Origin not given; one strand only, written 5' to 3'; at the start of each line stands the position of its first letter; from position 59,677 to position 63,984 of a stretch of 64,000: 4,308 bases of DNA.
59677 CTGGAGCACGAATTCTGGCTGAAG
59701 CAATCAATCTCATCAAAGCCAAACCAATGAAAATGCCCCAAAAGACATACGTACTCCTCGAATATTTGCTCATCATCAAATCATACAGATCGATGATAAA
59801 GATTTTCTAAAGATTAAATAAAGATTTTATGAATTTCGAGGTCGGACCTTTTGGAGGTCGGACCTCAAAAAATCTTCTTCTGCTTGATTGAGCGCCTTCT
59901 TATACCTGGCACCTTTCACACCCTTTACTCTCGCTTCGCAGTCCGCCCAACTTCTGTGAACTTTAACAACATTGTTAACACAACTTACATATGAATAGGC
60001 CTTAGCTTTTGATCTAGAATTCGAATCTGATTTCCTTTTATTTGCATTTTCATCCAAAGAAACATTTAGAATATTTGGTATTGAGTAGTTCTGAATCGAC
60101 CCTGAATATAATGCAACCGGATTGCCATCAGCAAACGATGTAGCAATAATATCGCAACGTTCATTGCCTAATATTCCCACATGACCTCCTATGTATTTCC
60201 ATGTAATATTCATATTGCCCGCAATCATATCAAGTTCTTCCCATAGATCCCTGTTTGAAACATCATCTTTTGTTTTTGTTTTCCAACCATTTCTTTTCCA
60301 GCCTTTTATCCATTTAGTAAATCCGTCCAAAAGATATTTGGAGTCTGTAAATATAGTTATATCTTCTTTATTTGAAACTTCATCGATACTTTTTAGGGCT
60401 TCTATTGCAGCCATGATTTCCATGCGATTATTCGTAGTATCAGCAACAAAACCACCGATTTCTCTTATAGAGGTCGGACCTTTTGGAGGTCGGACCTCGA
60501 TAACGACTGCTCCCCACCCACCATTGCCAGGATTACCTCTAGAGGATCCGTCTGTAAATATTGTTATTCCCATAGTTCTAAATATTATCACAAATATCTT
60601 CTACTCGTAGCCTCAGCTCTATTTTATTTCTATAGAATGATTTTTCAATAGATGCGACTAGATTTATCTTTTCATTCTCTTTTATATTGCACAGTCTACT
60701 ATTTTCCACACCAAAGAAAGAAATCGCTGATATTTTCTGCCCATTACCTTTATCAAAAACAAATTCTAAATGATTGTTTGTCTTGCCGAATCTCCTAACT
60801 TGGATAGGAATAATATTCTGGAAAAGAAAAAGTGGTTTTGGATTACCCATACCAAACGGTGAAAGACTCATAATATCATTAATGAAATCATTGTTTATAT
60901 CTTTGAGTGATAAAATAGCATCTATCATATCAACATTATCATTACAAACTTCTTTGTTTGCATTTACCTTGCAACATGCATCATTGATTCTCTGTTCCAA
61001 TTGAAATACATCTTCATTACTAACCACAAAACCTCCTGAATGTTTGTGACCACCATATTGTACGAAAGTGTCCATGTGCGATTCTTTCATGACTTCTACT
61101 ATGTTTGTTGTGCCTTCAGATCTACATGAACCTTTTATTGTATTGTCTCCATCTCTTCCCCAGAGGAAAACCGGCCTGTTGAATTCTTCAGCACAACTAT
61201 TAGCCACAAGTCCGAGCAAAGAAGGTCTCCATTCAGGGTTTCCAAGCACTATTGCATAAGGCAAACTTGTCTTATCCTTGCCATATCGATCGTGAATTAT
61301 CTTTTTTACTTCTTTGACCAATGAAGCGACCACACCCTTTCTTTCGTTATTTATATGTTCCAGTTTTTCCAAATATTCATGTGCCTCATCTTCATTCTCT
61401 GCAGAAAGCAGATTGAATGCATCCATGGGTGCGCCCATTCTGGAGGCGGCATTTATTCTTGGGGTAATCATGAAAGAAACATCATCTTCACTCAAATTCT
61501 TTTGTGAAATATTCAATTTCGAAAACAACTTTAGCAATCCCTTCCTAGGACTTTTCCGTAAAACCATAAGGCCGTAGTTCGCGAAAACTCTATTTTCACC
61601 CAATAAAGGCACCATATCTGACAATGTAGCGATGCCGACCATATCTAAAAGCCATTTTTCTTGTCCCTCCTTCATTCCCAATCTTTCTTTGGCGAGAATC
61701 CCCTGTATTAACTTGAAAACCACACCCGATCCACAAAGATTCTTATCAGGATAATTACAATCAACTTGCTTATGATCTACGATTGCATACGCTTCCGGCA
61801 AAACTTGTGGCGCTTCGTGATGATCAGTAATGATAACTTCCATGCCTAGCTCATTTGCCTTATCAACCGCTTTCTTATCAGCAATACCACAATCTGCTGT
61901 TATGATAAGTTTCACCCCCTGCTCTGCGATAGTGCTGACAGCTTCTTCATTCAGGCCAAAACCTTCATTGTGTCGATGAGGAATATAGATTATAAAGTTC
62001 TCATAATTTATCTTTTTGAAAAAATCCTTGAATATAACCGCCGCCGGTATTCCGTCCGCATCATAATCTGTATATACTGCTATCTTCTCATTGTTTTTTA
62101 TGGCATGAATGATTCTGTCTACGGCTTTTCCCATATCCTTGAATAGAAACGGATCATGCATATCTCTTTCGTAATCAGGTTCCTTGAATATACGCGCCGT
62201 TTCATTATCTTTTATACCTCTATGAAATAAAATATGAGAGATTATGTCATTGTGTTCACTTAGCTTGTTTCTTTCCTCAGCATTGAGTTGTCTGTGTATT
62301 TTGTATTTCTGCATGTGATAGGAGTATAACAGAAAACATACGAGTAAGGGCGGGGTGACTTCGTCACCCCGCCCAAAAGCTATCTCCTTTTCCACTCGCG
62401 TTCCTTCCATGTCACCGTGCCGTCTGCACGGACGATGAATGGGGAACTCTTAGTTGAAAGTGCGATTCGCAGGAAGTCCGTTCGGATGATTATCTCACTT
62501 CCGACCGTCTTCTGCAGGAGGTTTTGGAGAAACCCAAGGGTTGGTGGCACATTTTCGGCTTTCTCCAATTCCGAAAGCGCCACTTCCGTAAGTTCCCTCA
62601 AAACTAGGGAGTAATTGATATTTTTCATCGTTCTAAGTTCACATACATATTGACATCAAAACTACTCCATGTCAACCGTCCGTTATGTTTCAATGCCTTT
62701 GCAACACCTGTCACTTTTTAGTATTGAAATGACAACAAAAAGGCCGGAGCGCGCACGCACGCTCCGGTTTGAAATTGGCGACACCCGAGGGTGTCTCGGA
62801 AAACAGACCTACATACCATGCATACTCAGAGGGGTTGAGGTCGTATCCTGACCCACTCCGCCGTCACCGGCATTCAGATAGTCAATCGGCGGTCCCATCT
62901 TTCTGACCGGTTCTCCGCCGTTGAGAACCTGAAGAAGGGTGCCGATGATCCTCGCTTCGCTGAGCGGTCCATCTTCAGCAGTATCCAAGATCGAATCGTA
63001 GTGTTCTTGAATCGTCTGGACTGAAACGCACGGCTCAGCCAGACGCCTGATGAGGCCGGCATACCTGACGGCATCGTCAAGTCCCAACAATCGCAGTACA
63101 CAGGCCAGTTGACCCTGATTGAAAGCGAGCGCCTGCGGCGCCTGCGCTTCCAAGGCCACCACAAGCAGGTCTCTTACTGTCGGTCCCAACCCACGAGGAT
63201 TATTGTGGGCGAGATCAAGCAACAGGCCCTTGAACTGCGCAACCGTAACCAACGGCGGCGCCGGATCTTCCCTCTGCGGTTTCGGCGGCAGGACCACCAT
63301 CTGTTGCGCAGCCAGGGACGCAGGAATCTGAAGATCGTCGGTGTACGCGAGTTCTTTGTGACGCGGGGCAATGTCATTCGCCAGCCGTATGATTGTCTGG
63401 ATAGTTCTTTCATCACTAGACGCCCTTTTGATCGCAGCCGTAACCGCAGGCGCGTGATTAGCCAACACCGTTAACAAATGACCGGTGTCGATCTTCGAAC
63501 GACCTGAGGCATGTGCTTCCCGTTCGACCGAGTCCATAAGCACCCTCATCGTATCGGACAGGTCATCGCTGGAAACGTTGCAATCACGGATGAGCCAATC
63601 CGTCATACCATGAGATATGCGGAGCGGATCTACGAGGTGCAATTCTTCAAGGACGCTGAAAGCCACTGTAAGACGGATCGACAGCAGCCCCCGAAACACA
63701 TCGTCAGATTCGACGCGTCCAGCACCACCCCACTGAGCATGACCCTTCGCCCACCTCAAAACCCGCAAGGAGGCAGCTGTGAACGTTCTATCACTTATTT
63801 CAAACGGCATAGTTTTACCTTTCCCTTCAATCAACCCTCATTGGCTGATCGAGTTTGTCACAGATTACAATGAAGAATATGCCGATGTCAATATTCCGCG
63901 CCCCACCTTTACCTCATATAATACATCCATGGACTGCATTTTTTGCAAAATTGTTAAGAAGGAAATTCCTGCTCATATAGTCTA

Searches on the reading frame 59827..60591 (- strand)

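Call 33: search_protein_families(library=pfam, proteins=[window:59827-60591:-], max_evalue=0.0001)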
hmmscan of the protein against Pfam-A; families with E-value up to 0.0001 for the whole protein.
window:59827-60591:- (254 aa): 2 families
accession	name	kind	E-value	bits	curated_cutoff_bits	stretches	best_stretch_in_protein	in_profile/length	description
PF00075.30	RNase_H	-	1.8e-40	138.8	25.8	1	9-152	4-138/141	RNase H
PF01693.22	Cauli_VI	-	8.5e-06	26.4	21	1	210-232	12-34/44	Ribonuclease H1 N-terminal domain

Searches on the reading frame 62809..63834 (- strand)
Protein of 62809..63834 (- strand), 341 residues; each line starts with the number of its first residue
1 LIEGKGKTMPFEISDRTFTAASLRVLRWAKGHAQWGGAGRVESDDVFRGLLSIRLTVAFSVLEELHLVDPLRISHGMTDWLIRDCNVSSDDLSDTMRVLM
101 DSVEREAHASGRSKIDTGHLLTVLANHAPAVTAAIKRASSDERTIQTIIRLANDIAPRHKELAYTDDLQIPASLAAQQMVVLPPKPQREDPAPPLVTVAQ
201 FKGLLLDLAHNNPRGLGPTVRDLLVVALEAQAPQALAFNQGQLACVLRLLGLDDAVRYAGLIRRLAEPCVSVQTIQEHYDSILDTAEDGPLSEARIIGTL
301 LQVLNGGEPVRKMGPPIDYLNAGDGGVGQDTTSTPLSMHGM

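Call 33: search_protein_families(library=pfam, proteins=[window:62809-63834:-], max_evalue=0.0001)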
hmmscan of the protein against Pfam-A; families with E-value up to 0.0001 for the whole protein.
window:62809-63834:- (341 aa): 0 families

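Call 97: find_encoding_contigs(protein=window:62809-63834:-, flank=10000, max_places=10)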
Protein window:62809-63834:- (341 aa): no gene with exactly this product is on record in the collection.
